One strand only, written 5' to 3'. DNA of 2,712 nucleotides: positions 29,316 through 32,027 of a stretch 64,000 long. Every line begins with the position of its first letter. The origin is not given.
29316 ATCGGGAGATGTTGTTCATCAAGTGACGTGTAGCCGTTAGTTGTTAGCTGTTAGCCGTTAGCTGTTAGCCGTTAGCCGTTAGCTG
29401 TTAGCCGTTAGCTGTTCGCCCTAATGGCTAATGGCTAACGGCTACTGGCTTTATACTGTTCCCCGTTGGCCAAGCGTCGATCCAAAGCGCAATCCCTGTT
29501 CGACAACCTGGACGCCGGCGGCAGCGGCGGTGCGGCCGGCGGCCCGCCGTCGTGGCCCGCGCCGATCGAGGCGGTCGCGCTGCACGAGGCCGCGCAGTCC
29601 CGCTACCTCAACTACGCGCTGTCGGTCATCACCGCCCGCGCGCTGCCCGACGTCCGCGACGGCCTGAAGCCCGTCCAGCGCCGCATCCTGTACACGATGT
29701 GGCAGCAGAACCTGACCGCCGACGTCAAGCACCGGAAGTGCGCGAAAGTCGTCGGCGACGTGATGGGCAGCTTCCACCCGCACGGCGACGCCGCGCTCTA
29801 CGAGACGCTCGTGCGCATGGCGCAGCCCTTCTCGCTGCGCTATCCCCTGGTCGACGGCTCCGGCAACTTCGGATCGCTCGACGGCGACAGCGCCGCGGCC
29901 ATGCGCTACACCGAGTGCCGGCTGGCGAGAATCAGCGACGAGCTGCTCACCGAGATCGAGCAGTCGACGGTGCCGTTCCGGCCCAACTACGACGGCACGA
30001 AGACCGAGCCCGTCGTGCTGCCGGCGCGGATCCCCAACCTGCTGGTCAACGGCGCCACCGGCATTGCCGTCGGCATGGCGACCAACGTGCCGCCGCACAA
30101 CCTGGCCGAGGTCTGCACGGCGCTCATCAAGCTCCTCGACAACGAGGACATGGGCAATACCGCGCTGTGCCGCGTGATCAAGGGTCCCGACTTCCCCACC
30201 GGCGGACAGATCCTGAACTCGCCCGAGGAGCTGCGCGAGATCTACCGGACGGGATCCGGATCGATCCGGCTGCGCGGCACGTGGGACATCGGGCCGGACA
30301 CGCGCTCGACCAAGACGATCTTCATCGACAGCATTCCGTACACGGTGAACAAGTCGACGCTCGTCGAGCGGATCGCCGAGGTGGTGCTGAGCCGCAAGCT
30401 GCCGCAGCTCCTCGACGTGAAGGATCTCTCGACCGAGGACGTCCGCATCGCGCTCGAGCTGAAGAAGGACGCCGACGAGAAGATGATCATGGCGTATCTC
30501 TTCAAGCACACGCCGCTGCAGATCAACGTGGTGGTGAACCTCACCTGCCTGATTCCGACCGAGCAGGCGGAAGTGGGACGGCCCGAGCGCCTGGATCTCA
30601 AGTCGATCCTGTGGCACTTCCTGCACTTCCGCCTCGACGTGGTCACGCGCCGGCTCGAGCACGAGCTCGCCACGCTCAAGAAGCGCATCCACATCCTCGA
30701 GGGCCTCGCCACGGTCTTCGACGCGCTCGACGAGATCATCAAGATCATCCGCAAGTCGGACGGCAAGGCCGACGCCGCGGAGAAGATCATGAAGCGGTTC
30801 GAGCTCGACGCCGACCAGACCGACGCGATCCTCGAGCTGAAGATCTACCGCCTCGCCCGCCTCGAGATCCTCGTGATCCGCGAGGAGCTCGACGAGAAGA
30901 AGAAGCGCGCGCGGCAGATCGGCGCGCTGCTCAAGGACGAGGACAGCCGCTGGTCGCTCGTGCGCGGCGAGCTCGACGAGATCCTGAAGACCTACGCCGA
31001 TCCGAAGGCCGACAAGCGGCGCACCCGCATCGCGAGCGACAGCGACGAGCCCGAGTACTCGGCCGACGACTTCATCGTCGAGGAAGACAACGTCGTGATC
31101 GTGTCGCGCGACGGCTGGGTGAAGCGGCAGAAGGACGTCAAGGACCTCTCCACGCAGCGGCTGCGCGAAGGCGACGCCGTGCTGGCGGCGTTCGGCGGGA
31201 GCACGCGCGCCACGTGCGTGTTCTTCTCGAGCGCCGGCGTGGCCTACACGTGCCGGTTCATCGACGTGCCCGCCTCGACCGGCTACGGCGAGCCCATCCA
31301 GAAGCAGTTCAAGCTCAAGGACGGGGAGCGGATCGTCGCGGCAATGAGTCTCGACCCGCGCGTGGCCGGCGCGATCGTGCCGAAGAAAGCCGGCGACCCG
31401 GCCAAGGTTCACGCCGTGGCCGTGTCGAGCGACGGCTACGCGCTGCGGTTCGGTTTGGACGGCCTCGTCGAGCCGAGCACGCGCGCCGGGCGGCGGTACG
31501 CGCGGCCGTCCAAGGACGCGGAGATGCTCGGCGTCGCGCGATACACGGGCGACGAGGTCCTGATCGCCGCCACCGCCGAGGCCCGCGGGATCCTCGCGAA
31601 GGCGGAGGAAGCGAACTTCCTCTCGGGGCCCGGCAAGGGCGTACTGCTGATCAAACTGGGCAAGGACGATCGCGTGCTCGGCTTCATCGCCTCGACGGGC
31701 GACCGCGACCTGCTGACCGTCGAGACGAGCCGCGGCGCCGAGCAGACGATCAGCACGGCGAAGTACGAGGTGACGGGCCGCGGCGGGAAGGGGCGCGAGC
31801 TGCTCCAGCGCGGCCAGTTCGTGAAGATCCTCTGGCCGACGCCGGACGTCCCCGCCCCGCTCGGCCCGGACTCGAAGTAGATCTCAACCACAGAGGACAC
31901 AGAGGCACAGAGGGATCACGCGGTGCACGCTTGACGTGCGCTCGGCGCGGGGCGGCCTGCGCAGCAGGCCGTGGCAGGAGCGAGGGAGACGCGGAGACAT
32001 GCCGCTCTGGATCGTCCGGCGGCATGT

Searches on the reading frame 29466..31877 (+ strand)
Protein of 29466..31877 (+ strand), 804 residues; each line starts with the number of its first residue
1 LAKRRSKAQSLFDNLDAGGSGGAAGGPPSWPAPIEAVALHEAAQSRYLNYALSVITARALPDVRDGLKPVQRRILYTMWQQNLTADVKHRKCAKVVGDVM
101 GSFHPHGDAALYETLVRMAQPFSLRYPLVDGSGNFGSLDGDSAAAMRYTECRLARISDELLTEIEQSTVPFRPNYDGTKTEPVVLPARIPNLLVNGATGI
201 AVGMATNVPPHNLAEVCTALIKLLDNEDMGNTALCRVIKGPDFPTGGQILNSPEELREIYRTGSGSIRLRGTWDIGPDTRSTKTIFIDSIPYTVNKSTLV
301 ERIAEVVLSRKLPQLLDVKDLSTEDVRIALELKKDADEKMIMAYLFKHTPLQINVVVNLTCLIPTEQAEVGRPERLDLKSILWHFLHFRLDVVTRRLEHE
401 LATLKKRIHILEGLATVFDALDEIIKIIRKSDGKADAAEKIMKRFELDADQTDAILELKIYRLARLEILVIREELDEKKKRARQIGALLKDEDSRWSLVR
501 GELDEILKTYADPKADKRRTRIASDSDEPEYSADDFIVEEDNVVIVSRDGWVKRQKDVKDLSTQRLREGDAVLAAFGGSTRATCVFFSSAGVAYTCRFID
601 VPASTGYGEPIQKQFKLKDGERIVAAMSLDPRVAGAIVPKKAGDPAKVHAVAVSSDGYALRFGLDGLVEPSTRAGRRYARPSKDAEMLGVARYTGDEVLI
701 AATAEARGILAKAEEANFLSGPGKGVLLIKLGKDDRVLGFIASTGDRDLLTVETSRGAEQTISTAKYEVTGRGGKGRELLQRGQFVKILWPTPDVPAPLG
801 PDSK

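Call 29: find_homologous_proteins(query=window:29466-31877:+, max_evalue=1e-100)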
Query window:29466-31877:+ (804 aa): 7996 proteins with E <= 1e-100 among 8000 candidates; the best 120 are listed.
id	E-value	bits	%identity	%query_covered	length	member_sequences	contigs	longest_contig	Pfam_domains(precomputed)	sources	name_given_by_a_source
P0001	0.0e+0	1796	100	100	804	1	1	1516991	PF00521.27,PF03989.19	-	-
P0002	0.0e+0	1645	90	100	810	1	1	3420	PF00521.27,PF03989.19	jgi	jgi:DNA gyrase subunit A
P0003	0.0e+0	1545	86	99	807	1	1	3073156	PF00521.27,PF03989.19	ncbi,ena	-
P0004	0.0e+0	1540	85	99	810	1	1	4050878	PF00521.27,PF03989.19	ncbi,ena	-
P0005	0.0e+0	1538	86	95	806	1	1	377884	PF00521.27,PF03989.19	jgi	jgi:DNA gyrase subunit A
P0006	0.0e+0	1532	86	95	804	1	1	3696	PF00521.27,PF03989.19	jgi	jgi:DNA gyrase subunit A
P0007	0.0e+0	1531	84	100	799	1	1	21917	PF00521.27,PF03989.19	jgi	jgi:DNA gyrase subunit A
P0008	0.0e+0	1529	84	100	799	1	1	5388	PF00521.27,PF03989.19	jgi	jgi:DNA gyrase subunit A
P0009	0.0e+0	1529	84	99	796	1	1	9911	PF00521.27,PF03989.19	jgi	jgi:DNA gyrase subunit A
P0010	0.0e+0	1528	84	100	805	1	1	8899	PF00521.27,PF03989.19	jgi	jgi:DNA gyrase subunit A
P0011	0.0e+0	1528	84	100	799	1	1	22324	PF00521.27,PF03989.19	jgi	jgi:DNA gyrase subunit A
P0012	0.0e+0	1528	85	99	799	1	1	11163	PF00521.27,PF03989.19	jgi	jgi:DNA gyrase subunit A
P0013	0.0e+0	1527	83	100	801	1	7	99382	PF00521.27,PF03989.19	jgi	jgi:DNA gyrase subunit A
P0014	0.0e+0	1525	84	99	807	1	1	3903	PF00521.27,PF03989.19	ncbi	-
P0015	0.0e+0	1525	85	99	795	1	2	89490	PF00521.27,PF03989.19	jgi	jgi:DNA gyrase subunit A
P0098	0.0e+0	1500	87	95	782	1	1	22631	PF00521.27,PF03989.19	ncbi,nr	ncbi:MAG: DNA topoisomerase IV subunit A [Acidobacteria bacterium]|nr:DNA topoisomerase IV subunit A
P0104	0.0e+0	1499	87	95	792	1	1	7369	PF00521.27,PF03989.19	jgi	jgi:DNA gyrase subunit A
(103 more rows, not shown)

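Call 30: find_encoding_contigs(protein=P0003, flank=10000, max_places=2)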
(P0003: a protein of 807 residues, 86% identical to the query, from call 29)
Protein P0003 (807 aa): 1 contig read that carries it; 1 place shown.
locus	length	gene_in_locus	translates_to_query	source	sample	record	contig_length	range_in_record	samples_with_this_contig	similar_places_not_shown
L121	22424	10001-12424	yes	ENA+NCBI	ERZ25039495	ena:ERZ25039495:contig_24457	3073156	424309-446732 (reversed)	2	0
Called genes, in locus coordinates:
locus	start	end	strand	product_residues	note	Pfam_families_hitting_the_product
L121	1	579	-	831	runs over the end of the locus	PF03993:DUF349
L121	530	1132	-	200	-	PF00578:AhpC-TSA, PF08534:Redoxin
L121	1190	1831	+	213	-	PF00293:NUDIX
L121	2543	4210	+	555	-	PF12437:GSIII_N (weak), PF00120:Gln-synt_C, PF18318:Gln-synt_C-ter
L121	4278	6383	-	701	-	-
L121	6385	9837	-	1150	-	PF13620:CarboxypepD_reg (weak), PF25183:OMP_b-brl_4, PF00593:TonB_dep_Rec_b-barrel, PF25183:OMP_b-brl_4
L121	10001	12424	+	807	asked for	PF00521:DNA_topoisoIV, PF03989:DNA_gyraseA_C (faint)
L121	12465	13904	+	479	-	PF01936:NYN, PF12872:OST-HTH (faint)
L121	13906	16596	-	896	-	PF13428:TPR_14 (faint), PF13371:TPR_9 (faint), PF14559:TPR_19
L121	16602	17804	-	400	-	PF17957:Big_7, PF05762:VWA_CoxE (weak), PF00092:VWA, PF13519:VWA_2 (weak)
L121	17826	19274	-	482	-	-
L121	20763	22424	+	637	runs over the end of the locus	PF02518:HATPase_c, PF00204:DNA_gyraseB, PF01751:Toprim, PF00986:DNA_gyraseB_C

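Call 31: find_encoding_contigs(protein=P0004, flank=10000, max_places=2)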
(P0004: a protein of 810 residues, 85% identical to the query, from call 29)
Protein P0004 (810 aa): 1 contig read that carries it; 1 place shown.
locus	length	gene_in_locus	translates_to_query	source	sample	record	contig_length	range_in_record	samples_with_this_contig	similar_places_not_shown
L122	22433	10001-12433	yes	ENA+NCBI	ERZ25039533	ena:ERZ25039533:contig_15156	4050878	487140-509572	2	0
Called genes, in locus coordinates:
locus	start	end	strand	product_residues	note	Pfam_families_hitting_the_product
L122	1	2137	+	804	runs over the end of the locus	PF12704:MacB_PCD, PF02687:FtsX, PF12704:MacB_PCD, PF02687:FtsX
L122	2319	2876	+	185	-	PF18306:LDcluster4, PF03641:Lysine_decarbox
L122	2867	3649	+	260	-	PF00254:FKBP_C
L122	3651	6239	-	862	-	PF03993:DUF349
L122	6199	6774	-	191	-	PF00578:AhpC-TSA, PF08534:Redoxin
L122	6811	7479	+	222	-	PF00293:NUDIX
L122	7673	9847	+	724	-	PF12437:GSIII_N, PF00120:Gln-synt_C, PF18318:Gln-synt_C-ter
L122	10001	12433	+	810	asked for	PF00521:DNA_topoisoIV, PF03989:DNA_gyraseA_C (faint)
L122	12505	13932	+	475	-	PF01936:NYN, PF12872:OST-HTH (faint)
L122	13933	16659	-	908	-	PF13428:TPR_14 (faint), PF07719:TPR_2 (faint), PF13181:TPR_8 (faint), PF13432:TPR_16 (faint), PF14559:TPR_19 (weak)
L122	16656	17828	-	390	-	PF17957:Big_7, PF05762:VWA_CoxE (faint), PF00092:VWA, PF13519:VWA_2 (weak)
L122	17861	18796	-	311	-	-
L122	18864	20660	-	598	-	-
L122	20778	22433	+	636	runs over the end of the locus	PF02518:HATPase_c, PF00204:DNA_gyraseB, PF01751:Toprim, PF00986:DNA_gyraseB_C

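Call 32: find_encoding_contigs(protein=P0002, flank=10000, max_places=2)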
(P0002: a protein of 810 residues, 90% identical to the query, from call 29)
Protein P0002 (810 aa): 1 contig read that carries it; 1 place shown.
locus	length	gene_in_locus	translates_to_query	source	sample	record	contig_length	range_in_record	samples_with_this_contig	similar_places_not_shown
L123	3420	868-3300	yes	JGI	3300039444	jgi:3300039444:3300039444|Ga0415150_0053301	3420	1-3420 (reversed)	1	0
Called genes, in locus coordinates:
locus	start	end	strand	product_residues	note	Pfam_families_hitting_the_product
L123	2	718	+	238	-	?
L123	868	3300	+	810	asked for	PF00521:DNA_topoisoIV, PF03989:DNA_gyraseA_C (faint)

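Call 52: find_encoding_contigs(protein=P0005, flank=3000, max_places=1)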
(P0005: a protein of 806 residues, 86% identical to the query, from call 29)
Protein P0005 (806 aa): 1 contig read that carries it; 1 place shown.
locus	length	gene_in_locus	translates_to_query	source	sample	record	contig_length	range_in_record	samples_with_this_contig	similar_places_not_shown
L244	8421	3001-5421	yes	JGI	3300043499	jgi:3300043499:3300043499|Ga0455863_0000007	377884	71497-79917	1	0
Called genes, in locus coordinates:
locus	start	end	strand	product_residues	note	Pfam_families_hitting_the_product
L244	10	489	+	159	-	PF00293:NUDIX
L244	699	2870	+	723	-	PF12437:GSIII_N, PF00120:Gln-synt_C, PF18318:Gln-synt_C-ter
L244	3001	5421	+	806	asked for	PF00521:DNA_topoisoIV, PF03989:DNA_gyraseA_C (faint)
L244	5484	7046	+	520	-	PF01936:NYN, PF12872:OST-HTH (faint)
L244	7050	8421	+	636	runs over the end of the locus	PF02518:HATPase_c, PF00204:DNA_gyraseB, PF01751:Toprim, PF00986:DNA_gyraseB_C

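Call 53: find_encoding_contigs(protein=P0098, flank=3000, max_places=1)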
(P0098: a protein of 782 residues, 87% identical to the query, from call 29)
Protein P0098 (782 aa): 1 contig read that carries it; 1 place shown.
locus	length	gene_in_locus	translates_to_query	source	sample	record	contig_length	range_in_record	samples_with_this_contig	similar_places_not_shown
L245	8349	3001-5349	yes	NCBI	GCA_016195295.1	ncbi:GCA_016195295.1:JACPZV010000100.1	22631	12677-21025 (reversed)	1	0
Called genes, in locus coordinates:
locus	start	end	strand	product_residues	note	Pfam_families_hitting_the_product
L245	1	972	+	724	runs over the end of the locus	PF12437:GSIII_N, PF00120:Gln-synt_C, PF18318:Gln-synt_C-ter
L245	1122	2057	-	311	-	PF00291:PALP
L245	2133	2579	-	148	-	PF01850:PIN (weak)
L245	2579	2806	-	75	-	-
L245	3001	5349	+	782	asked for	PF00521:DNA_topoisoIV, PF03989:DNA_gyraseA_C (faint)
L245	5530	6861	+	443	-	PF01936:NYN, PF12872:OST-HTH (faint)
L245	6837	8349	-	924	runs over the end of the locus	PF13432:TPR_16 (faint), PF07719:TPR_2 (faint), PF13181:TPR_8 (faint), PF13428:TPR_14 (faint), PF14559:TPR_19 (faint)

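Call 54: find_encoding_contigs(protein=P0104, flank=3000, max_places=1)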
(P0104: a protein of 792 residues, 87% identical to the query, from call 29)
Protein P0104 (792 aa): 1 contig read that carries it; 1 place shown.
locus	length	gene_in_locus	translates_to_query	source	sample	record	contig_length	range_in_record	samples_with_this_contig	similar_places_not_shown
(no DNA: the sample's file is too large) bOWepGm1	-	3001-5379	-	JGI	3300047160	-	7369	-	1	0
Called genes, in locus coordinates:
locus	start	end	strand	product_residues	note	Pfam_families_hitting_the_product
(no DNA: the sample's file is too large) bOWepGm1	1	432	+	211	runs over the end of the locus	PF00581:Rhodanese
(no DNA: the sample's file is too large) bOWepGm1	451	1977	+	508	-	PF00515:TPR_1 (faint), PF07719:TPR_2 (faint), PF13428:TPR_14 (faint)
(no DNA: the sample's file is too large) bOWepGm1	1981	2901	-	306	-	PF13174:TPR_6 (faint), PF13424:TPR_12 (faint), PF13432:TPR_16 (faint), PF07719:TPR_2 (faint), PF13181:TPR_8 (faint), PF13428:TPR_14 (faint), PF00515:TPR_1 (weak)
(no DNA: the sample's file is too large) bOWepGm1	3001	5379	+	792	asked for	PF00521:DNA_topoisoIV, PF03989:DNA_gyraseA_C (faint)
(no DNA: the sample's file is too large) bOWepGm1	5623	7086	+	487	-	PF01936:NYN, PF12872:OST-HTH (weak)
